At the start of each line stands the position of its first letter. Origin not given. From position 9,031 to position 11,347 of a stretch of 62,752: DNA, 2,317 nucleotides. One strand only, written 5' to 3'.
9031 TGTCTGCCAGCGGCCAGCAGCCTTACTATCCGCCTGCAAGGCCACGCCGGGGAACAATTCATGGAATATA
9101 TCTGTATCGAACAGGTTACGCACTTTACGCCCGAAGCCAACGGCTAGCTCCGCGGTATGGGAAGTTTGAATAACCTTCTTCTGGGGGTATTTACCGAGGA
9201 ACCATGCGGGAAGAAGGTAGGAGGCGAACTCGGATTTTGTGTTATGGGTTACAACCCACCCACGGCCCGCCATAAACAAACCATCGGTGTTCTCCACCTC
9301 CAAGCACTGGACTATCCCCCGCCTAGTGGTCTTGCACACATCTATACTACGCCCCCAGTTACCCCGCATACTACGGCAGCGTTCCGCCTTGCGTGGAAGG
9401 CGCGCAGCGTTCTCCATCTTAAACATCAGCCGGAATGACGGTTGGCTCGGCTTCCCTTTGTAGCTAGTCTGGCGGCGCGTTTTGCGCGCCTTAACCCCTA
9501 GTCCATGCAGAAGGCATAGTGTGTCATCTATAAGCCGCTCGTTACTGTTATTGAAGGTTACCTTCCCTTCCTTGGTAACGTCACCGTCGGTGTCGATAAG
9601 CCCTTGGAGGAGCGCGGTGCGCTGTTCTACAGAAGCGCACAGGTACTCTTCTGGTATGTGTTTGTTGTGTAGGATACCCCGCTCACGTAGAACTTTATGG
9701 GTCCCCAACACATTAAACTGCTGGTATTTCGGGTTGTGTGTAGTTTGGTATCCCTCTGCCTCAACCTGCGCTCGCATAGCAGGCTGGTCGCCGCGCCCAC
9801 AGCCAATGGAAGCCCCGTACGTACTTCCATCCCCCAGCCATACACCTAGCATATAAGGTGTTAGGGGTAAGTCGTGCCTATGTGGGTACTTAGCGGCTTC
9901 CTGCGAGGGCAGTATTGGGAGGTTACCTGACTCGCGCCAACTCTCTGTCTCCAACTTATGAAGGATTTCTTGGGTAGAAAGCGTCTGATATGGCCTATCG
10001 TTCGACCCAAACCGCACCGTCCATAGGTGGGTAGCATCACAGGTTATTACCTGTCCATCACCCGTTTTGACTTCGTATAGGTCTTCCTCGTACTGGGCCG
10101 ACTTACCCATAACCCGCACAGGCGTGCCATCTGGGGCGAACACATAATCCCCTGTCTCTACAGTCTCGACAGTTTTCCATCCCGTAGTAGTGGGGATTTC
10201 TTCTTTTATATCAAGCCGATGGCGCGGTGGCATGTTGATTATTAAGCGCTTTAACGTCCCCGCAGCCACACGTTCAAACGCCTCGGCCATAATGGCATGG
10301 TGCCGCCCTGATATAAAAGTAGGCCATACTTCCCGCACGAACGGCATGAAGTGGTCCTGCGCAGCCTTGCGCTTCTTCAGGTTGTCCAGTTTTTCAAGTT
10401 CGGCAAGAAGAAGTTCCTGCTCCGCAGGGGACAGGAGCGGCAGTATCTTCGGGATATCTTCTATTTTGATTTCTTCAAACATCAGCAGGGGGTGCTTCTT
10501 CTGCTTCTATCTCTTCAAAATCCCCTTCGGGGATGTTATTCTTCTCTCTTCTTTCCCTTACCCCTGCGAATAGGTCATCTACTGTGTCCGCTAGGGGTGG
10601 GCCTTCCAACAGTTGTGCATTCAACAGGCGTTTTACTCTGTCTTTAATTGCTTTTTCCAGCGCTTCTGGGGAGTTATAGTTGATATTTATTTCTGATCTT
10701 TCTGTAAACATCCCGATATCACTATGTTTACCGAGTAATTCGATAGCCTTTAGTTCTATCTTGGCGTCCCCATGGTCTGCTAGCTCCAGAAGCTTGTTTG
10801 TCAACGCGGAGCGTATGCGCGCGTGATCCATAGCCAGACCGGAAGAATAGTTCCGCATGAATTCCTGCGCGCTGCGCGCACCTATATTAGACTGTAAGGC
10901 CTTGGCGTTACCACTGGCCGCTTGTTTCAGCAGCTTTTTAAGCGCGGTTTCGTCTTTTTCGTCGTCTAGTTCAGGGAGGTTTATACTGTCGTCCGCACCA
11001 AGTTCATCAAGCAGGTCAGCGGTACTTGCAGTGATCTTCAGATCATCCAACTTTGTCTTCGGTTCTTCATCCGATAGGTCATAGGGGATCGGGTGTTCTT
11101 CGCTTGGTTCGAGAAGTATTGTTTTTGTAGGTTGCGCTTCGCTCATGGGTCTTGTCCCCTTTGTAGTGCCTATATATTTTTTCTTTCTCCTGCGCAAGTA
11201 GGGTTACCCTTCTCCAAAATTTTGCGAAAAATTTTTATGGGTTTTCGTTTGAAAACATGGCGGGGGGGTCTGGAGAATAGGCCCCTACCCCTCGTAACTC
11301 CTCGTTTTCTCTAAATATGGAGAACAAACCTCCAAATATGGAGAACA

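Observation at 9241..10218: terL P-loop is interrupted by an intein with the class 3 (Trp-Cys-Thr) signature and no N-terminal nucleophile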

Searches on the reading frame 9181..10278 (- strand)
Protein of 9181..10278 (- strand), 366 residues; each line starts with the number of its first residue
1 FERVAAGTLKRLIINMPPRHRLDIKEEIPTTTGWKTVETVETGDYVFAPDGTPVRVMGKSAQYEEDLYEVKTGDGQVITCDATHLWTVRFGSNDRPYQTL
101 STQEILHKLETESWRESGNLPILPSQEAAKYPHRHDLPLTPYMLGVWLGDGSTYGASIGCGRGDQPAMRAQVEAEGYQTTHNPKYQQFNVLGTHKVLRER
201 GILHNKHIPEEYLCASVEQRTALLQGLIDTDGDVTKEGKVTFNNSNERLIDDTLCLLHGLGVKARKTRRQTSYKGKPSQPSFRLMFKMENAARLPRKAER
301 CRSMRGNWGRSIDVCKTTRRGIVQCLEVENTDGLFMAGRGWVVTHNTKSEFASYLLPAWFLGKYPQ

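Call 19: find_homologous_proteins(query=window:9181-10278:-, max_evalue=0.00001)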
Query window:9181-10278:- (366 aa): 77 proteins with E <= 0.00001 among 8000 candidates.
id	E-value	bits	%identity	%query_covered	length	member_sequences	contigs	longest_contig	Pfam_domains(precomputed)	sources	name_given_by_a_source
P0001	1.6e-222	756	80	100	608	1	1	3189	PF05203.22,PF14528.12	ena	-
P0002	3.7e-140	485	60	100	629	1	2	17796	PF05204.20,PF14528.12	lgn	-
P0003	6.4e-139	481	60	100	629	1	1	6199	PF05204.20,PF14528.12,PF14890.12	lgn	-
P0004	3.0e-98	347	77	54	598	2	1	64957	PF05204.20,PF17289.9,PF14528.12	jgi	jgi:predicted phage terminase large subunit-like protein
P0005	1.4e-96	342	65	64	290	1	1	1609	-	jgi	jgi:hypothetical protein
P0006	7.5e-95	336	57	75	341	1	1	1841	PF14528.12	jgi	-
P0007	6.6e-85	303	70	54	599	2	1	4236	PF17289.9,PF14528.12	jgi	jgi:predicted phage terminase large subunit-like protein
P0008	6.8e-83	297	41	100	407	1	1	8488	PF05204.20,PF14528.12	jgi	jgi:intein/homing endonuclease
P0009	9.4e-80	286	43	100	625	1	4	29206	PF14528.12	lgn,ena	-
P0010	2.8e-72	262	39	100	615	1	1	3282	PF14528.12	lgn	-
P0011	1.1e-63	233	39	97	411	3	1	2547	PF05204.20,PF14528.12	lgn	-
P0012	1.1e-61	227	57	55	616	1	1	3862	PF05204.20,PF14528.12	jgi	jgi:predicted phage terminase large subunit-like protein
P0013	6.9e-56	208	37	92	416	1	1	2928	PF14528.12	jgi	-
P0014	2.1e-54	203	48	59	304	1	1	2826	-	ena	-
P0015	7.5e-51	191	45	63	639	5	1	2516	PF17289.9,PF14528.12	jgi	-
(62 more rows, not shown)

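Call 22: search_solved_structures(query=window:9241-10218:-, max_evalue=0.01, show_alignments=3)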
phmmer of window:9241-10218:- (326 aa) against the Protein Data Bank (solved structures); distinct sequences matched with E-value up to 0.01: 12.
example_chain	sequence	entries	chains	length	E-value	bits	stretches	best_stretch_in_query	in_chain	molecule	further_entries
6rix_A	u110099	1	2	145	1.2e-13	54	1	6-71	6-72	Replicative DNA helicase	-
6bs8_A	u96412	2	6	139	3.2e-13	52.6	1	5-72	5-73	Replicative DNA helicase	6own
6riy_A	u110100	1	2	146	5.7e-13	51.7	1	6-71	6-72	Replicative DNA helicase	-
6riz_A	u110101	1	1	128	0.0001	24.6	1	2-72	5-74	gp41-1 intein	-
6mx6_A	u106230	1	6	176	0.0015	20.8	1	16-74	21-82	Pre-mRNA-processing-splicing factor 8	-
6owu_A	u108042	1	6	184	0.0017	20.6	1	16-74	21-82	PRP8 protein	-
6qaz_A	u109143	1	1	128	0.0025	20.1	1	2-72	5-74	cyanophage-like gp41-1 intein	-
6mwy_A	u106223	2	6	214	0.0041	19.3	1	17-78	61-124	Pre-mRNA-processing-splicing factor 8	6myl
1dfa_A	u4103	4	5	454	0.0067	18.7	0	186-242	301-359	PI-SCEI ENDONUCLEASE | ENDONUCLEASE PI-SCEI | PI-SCEI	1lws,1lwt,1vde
1ef0_A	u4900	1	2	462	0.0072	18.6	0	186-242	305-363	PI-SCEI ENDONUCLEASE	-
1um2_A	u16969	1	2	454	0.0083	18.3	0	186-242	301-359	ENDONUCLEASE PI-SCEI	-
1jva_A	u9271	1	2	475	0.0099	18.1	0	186-242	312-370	VMA1-DERIVED HOMING ENDONUCLEASE X10SSS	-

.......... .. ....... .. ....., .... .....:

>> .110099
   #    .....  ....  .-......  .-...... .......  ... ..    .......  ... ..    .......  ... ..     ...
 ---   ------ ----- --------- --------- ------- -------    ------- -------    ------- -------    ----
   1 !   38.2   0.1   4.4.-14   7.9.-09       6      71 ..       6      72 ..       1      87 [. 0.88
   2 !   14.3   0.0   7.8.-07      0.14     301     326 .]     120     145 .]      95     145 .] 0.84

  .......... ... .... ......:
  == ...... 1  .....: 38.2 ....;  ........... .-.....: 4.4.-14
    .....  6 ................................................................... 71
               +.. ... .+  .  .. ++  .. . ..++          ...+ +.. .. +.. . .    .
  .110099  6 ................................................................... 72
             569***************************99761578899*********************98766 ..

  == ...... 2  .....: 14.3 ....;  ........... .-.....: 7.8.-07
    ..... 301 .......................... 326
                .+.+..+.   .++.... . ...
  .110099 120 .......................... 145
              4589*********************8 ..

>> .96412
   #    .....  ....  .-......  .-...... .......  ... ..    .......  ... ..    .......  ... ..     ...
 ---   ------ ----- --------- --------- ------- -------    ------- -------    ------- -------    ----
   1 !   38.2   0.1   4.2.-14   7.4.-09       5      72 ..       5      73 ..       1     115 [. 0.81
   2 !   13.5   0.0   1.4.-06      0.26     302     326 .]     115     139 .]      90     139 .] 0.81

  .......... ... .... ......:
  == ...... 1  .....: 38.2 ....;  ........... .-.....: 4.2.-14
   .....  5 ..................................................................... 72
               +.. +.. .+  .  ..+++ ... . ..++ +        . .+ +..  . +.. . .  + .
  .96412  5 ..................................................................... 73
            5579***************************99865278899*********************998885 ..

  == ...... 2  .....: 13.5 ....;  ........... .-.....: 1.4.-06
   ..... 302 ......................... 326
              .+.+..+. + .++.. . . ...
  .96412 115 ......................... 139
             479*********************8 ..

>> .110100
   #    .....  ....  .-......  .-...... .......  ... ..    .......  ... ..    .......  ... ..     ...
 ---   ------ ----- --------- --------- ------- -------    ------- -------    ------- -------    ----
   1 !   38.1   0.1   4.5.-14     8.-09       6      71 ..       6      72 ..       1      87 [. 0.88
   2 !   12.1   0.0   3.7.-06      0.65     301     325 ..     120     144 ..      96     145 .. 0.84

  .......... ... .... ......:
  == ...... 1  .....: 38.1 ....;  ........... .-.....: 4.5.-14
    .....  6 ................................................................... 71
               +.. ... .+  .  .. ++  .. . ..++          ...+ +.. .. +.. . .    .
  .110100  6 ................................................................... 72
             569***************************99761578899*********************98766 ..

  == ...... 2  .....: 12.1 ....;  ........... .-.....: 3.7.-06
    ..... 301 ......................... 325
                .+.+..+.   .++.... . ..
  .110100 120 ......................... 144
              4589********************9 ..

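Call 35: search_protein_representatives(protein=window:9241-10218:-)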
Query: 326 residues. Proteins with E-value up to 0.001 (for the whole library): 17704; up to 1e-10: 11958; up to 1e-30: 2147. The best 150 are listed.
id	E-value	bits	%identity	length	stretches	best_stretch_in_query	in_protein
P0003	1.0e-114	399.4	57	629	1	2-326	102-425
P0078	3.6e-108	377.8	54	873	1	1-326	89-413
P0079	2.2e-106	372.0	39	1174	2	8-326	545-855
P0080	1.4e-96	339.7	40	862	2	5-326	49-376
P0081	4.2e-93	328.3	38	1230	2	2-326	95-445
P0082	3.4e-90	318.8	34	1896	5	7-326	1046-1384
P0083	3.7e-90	318.6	36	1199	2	4-326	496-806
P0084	6.9e-88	311.2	51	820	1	8-326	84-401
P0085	6.2e-87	308.1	37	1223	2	2-324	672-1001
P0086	6.1e-86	304.8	34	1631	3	7-326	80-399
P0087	4.3e-81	288.9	37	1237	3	2-326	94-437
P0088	3.6e-80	285.8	34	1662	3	8-326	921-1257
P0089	1.0e-79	284.3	35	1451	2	2-326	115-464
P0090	2.9e-78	279.5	34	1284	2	2-326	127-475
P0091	4.2e-77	275.7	35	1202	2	3-326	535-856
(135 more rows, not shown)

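Call 41: predict_structure(alignment_id=A2)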
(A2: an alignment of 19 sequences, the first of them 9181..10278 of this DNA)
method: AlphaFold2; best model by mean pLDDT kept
length: 366 residues; sequences in the alignment: 19
mean_pLDDT: 88.0   pTM: 0.85
mean pLDDT of the five models: 88.0, 87.8, 87.8, 87.0, 86.8
residues with pLDDT >= 90: 258; 70-90: 66; 50-70: 27; < 50: 15
segments of 3 or more residues with pLDDT < 50: 348-356, 363-366
pLDDT, mean of each block of 10 residues (from residue 1): 65 60 95 95 96 93 93 93 92 86 94 87 94 96 96 90 89 96 87 94 94 98 97 94 94 96 91 80 94 95 73 95 91 92 72 45 48
secondary structure, 60 per line:
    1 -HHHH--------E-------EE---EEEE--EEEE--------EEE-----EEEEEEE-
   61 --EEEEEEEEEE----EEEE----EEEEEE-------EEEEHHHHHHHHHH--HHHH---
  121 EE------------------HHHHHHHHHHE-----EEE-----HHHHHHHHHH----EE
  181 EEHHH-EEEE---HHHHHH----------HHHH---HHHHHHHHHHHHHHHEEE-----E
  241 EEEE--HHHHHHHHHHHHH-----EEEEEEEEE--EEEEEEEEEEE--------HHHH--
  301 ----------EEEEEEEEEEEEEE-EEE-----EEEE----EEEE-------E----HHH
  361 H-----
elements in order: H2-5 E27-30 E33-36 E45-47 E53-59 E63-72 E77-80 E85-90 E98-101 H102-111 H114-117 H141-150 E157-159 H165-174 E179-182 E187-190 H194-199 H210-213 H217-231 E232-234 E240-244 H247-259 E265-273 E276-286 H295-298 E311-324 E326-328 E334-337 E342-345 H358-361

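Call 43: find_encoding_contigs(protein=P0001, flank=3000, max_places=2)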
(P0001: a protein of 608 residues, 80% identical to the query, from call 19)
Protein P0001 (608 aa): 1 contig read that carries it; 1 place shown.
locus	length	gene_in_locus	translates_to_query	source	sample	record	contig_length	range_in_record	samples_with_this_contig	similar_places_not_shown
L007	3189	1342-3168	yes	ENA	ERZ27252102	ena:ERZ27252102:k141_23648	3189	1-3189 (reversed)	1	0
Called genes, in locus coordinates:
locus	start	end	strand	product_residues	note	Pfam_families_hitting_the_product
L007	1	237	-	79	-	?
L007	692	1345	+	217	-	-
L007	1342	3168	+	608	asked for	PF05203:Hom_end_hint (faint), PF14528:LAGLIDADG_3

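Call 44: find_encoding_contigs(protein=P0004, flank=4000, max_places=2)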
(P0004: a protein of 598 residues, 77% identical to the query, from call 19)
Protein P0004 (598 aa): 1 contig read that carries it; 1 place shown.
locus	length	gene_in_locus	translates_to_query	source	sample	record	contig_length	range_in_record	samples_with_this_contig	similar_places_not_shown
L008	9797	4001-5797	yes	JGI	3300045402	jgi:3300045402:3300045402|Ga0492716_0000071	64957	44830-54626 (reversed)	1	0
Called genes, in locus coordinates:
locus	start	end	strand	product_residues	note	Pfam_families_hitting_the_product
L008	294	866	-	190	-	-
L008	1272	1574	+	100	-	-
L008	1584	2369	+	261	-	PF00041:fn3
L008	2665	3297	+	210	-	-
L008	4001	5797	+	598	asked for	PF05204:Hom_end (weak), PF14528:LAGLIDADG_3, PF17289:Terminase_6C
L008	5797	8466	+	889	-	-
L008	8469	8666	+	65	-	-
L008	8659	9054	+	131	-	-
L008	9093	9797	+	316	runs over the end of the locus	-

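Call 47: fold_search(model_id=the predicted structure, library=pdb)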
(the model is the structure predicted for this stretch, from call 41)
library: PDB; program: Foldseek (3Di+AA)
matches with E <= 10: 595; with E <= 0.001: 39
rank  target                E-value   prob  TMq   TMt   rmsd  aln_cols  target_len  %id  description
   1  1ef0_A                8.5e-20  1.00  0.64  0.55  10.0       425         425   18  CRYSTAL STRUCTURE OF PI-SCEI MINIPRECURSOR (released 2000-06-07)
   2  1vde_B                6.5e-19  1.00  0.63  0.55   9.0       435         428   17  PI-SCEI, A HOMING ENDONUCLEASE WITH PROTEIN SPLICING ACTIVITY (released 1998-04-08)
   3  1vde_A                8.7e-19  1.00  0.64  0.55   9.7       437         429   17  PI-SCEI, A HOMING ENDONUCLEASE WITH PROTEIN SPLICING ACTIVITY (released 1998-04-08)
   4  1jva_B                1.2e-18  1.00  0.64  0.55   9.8       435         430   16  CRYSTAL STRUCTURE OF THE VMA1-DERIVED ENDONUCLEASE BEARING THE N AND C EXTEIN PROPEPTIDES (released 2002-08-29)
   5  1dfa                  3.7e-18  1.00  0.66  0.61   5.9       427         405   16  CRYSTAL STRUCTURE OF PI-SCEI IN C2 SPACE GROUP (released 1999-12-08)
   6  1ef0_B                3.1e-17  1.00  0.62  0.58   8.8       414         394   17  CRYSTAL STRUCTURE OF PI-SCEI MINIPRECURSOR (released 2000-06-07)
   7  1lws_A                3.3e-17  1.00  0.64  0.55   9.8       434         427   17  Crystal structure of the intein homing endonuclease PI-SceI bound to its recognition sequence (released 2002-09-27)
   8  1jva_A                3.5e-17  1.00  0.62  0.54   9.9       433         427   16  CRYSTAL STRUCTURE OF THE VMA1-DERIVED ENDONUCLEASE BEARING THE N AND C EXTEIN PROPEPTIDES (released 2002-08-29)
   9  1lwt_A                3.7e-17  1.00  0.65  0.54   9.8       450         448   16  Crystal structure of the intein homing endonuclease PI-SceI bound to its substrate DNA (Ca2+ free) (released 2002-09-27)
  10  1um2_B                8.3e-16  1.00  0.61  0.55   9.6       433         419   17  Crystal Structure of the Vma1-Derived Endonuclease with the Ligated Extein Segment (released 2004-09-22)
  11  7qsu                  1.9e-15  1.00  0.60  0.60   5.9       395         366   14  Crystal structure of homing endonuclease-associated TliVMA intein (C1A, d333-339) (released 2022-03-30)
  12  1um2_A                2.6e-15  1.00  0.61  0.55  10.0       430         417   17  Crystal Structure of the Vma1-Derived Endonuclease with the Ligated Extein Segment (released 2004-09-22)
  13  7qss                  9.2e-14  1.00  0.57  0.49   7.8       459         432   13  Crystal structure of homing endonuclease-associated TliVMA intein (C1A) (released 2022-03-30)
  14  7qst                  2.5e-12  1.00  0.53  0.54   9.0       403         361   14  Crystal structure of homing endonuclease-associated PhoVMA intein (C1A) (released 2022-03-30)
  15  1dq3                  1.5e-11  1.00  0.62  0.51   5.6       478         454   13  CRYSTAL STRUCTURE OF AN ARCHAEAL INTEIN-ENCODED HOMING ENDONUCLEASE PI-PFUI (released 2000-07-05)
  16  6bs8_B                3.1e-07  1.00  0.29  0.81  13.2       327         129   13  The class 3 DnaB intein from Mycobacterium smegmatis (released 2018-11-21)
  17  6riy_A                3.5e-07  1.00  0.28  0.77  12.9       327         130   13  Crystal structure of MchDnaB-1 intein (N145AA) (released 2020-05-13)
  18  6riy_B                4.7e-07  1.00  0.31  0.83   7.1       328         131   13  Crystal structure of MchDnaB-1 intein (N145AA) (released 2020-05-13)
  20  6rix_B                1.2e-06  1.00  0.20  0.55   1.9        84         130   31  Crystal structure of MchDnaB-1 intein (released 2020-05-13)
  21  6bs8_C                1.7e-06  1.00  0.20  0.56   1.9        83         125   30  The class 3 DnaB intein from Mycobacterium smegmatis (released 2018-11-21)
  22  6rix_A                2.0e-06  1.00  0.20  0.54   1.9        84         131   31  Crystal structure of MchDnaB-1 intein (released 2020-05-13)
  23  6bs8_A                3.4e-06  1.00  0.20  0.55   1.9        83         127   30  The class 3 DnaB intein from Mycobacterium smegmatis (released 2018-11-21)
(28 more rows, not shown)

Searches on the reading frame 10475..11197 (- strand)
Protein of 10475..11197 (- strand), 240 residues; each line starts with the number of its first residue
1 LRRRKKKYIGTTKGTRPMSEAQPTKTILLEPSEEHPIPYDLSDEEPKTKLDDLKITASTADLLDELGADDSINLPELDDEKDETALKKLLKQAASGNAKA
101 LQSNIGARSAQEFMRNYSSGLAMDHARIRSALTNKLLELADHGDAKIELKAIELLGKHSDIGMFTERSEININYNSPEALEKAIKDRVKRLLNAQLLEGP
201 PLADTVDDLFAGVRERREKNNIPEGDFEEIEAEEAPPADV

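Call 57: search_protein_families(library=phrogs, proteins=[window:10475-11197:-], max_evalue=0.001)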
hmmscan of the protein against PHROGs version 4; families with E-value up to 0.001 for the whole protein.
window:10475-11197:- (240 aa): 0 families
